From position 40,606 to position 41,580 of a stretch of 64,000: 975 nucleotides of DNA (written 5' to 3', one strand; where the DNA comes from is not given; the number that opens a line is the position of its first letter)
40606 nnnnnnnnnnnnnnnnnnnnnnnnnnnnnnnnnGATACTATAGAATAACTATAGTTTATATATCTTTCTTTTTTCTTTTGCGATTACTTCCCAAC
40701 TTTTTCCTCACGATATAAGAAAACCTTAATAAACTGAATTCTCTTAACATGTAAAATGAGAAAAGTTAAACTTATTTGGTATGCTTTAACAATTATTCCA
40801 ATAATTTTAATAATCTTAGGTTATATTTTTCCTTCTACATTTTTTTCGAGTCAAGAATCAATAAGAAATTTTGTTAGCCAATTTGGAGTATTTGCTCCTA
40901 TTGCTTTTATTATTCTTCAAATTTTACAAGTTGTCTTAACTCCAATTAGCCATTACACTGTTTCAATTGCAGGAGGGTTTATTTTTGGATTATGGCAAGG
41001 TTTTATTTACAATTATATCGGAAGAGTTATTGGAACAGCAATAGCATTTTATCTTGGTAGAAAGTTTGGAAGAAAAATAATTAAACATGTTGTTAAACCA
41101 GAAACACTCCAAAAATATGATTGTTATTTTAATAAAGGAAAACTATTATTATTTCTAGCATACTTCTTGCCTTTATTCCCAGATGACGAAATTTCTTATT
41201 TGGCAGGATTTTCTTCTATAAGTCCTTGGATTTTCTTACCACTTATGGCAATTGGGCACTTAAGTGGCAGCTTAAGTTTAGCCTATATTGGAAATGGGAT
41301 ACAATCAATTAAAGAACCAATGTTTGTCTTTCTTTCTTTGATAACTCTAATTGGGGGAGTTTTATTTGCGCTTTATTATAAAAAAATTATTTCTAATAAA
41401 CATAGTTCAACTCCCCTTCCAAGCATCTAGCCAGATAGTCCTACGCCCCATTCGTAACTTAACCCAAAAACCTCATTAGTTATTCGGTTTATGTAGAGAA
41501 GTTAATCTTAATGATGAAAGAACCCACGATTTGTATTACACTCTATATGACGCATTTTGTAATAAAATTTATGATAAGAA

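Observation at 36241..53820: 17.6-kb minus-strand block of prepilin-like proteins plus giant Cys-rich surface proteins: candidate undescribed surface or host-contact apparatus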

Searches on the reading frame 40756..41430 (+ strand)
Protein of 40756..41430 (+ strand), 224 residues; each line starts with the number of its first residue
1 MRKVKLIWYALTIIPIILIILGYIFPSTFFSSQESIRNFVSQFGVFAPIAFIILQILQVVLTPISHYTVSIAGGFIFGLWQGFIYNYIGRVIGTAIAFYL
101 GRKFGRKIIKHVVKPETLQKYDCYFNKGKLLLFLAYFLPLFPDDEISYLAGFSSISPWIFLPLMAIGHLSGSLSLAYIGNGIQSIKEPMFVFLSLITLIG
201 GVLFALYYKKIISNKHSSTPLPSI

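Call 4: search_protein_families(library=pfam, max_evalue=0.1, proteins=[window:40756-41430:+])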
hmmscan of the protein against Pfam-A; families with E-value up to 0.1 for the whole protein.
window:40756-41430:+ (224 aa): 1 family
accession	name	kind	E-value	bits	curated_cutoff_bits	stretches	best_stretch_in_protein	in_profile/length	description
PF09335.16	VTT_dom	-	3.2e-27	95.9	33.9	1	66-180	3-122/123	VTT domain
